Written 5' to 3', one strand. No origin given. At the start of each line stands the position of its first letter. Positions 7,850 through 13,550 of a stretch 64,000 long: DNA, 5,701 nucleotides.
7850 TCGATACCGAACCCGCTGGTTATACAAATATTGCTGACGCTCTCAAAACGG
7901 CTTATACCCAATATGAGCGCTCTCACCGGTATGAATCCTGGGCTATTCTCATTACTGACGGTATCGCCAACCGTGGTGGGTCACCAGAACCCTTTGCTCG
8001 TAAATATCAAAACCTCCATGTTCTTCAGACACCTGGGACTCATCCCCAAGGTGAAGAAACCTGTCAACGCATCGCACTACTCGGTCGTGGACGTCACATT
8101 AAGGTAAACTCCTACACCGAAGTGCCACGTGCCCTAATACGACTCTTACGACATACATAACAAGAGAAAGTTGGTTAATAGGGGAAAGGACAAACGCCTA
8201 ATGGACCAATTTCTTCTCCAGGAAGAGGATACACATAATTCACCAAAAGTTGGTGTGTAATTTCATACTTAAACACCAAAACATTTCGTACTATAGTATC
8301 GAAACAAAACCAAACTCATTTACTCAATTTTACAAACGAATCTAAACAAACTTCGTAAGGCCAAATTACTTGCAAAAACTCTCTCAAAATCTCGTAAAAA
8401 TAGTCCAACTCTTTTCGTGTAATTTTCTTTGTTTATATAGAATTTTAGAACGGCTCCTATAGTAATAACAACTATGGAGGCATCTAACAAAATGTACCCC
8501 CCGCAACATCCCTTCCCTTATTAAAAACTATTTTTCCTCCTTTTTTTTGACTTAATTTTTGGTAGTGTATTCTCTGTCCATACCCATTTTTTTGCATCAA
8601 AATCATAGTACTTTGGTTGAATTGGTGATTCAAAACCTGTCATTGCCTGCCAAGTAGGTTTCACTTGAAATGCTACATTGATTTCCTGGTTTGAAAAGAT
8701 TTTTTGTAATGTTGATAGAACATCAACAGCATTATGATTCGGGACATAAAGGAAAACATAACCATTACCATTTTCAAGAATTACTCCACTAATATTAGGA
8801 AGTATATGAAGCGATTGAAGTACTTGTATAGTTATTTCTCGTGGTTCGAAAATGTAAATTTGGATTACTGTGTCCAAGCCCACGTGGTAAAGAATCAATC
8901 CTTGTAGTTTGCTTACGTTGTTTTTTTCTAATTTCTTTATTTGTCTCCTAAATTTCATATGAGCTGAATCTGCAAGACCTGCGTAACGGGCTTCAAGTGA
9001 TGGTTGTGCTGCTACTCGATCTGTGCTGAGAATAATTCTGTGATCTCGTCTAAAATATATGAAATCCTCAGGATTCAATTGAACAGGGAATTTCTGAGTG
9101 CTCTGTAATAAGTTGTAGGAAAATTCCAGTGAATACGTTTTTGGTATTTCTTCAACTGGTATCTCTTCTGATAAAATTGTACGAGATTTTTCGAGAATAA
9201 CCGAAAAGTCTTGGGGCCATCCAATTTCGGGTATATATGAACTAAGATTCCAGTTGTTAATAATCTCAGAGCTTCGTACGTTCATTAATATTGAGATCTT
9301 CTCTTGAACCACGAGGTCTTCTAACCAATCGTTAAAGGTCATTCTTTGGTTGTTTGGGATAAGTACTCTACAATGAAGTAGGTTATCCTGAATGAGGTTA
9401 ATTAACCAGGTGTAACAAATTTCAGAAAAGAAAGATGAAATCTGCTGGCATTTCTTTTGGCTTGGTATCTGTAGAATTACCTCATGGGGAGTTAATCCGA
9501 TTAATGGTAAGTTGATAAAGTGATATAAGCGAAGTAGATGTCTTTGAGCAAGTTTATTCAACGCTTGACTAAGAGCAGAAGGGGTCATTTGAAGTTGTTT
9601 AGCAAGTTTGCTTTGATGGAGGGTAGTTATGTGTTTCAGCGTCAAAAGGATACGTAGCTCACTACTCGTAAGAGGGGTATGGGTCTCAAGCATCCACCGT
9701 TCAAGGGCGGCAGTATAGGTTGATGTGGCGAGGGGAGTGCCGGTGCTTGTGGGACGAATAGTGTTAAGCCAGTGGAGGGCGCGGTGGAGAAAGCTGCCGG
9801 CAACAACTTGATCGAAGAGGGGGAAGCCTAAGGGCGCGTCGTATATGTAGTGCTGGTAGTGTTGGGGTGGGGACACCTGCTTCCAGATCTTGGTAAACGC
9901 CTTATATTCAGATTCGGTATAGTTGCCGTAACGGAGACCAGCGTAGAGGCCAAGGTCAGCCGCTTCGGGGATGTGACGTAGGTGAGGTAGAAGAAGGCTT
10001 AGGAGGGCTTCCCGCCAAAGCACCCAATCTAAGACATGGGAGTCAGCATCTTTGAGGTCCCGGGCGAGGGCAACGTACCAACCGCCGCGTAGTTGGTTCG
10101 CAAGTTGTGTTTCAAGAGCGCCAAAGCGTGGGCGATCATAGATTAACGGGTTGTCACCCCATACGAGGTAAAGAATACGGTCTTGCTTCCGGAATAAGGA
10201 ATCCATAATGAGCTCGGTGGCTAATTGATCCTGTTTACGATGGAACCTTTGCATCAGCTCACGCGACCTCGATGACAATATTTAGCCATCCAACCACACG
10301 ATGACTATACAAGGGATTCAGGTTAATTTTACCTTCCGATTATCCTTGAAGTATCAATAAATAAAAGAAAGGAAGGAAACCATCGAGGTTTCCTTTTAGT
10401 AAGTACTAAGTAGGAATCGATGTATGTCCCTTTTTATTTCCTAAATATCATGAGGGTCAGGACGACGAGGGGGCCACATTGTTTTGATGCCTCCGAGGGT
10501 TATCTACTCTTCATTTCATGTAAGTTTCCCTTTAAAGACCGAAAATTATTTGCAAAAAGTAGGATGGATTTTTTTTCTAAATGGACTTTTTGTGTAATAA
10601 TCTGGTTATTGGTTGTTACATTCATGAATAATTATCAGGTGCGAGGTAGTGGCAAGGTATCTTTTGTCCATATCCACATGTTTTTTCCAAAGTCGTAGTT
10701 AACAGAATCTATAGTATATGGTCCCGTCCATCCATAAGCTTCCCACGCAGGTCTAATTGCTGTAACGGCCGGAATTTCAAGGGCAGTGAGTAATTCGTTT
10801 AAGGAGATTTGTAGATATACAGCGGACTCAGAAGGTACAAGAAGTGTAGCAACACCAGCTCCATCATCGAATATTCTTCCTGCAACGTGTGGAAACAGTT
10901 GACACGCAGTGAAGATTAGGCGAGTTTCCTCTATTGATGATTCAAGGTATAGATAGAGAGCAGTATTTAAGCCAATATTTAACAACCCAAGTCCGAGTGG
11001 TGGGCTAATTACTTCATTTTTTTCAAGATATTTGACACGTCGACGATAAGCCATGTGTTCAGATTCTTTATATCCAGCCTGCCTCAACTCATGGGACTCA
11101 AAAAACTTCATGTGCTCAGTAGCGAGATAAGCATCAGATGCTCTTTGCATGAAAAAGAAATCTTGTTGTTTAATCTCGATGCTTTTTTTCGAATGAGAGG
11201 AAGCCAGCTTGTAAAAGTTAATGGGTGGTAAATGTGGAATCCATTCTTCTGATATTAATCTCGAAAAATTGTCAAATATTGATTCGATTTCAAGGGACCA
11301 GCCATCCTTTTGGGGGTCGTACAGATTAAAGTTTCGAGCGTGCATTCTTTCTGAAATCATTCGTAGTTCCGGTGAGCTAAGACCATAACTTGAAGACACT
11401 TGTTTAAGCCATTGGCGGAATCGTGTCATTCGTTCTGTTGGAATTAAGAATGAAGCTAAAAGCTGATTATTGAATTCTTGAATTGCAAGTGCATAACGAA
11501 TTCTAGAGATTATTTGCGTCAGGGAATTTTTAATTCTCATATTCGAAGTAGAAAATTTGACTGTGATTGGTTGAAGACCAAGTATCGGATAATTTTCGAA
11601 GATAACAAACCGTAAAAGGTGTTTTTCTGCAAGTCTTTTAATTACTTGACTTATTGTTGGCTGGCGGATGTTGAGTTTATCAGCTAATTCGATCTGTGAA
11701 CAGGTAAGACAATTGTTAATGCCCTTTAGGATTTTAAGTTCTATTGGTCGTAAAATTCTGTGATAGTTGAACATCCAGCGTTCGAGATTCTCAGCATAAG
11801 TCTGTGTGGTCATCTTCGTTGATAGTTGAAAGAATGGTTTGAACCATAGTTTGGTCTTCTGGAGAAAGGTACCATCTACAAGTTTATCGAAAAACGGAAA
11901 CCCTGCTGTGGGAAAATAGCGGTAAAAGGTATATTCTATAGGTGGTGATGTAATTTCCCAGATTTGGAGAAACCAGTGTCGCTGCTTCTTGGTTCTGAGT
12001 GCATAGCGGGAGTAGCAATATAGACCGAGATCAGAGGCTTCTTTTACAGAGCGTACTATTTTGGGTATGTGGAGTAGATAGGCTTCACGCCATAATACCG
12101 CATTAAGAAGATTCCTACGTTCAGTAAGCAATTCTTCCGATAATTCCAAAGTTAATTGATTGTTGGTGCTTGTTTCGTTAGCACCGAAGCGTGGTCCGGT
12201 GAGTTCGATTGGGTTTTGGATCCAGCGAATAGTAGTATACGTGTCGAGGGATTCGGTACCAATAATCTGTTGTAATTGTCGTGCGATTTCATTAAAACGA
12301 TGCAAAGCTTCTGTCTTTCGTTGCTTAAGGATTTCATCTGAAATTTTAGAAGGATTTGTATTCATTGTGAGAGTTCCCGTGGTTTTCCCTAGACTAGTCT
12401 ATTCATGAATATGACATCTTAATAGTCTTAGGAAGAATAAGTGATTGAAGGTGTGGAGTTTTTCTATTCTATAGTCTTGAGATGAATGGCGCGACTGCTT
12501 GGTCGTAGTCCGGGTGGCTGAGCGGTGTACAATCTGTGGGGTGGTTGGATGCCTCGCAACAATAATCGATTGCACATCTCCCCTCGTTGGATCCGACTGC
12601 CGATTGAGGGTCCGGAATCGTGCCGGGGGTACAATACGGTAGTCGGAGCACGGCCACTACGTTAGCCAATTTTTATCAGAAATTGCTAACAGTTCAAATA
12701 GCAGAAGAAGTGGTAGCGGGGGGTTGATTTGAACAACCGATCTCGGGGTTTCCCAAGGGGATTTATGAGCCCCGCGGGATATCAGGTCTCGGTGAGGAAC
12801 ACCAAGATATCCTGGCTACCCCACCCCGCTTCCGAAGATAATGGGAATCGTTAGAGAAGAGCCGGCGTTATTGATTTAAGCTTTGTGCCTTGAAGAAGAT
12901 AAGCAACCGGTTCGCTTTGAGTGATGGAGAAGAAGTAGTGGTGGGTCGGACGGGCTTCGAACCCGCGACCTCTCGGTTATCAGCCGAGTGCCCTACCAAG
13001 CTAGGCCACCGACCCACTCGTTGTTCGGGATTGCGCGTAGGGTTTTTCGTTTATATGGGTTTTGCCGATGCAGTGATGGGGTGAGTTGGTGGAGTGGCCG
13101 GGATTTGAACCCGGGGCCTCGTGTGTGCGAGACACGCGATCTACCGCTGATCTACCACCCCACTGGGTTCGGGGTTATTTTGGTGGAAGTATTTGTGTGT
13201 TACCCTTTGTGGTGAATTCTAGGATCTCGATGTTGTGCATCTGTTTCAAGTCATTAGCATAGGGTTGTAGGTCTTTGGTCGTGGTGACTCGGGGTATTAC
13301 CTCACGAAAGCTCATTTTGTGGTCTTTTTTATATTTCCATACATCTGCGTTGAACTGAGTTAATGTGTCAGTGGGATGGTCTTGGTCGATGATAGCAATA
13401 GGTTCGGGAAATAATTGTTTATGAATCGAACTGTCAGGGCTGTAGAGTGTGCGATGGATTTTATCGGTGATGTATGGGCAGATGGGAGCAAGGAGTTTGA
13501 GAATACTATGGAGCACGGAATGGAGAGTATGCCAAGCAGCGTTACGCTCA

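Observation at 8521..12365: Tandem pair of ~580-aa paralogues of an unrecognised multi-domain wHTH family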

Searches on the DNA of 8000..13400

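Call 27: search_rna_families(source=window, start=8000, end=13400, threshold=evalue, max_evalue=0.1)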
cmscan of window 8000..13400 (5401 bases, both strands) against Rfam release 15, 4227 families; matches with E-value up to 0.1: 2.
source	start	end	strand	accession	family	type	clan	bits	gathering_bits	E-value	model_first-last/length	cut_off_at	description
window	13090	13161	-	RF00005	tRNA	Gene; tRNA;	CL00001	67.9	29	9.9e-14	1-71/71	no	tRNA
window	12942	13015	-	RF00005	tRNA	Gene; tRNA;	CL00001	66.3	29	2.8e-13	1-71/71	no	tRNA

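Call 65: search_rna_families(source=window, start=12440, end=12860, threshold=evalue, max_evalue=10, show_alignments=2)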
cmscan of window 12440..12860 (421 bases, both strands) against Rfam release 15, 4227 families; matches with E-value up to 10: 0.
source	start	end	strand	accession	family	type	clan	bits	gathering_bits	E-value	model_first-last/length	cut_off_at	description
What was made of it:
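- Tried and rejected: ~175-nt conserved element upstream of B: no Rfam match at E<=10 (call 65).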
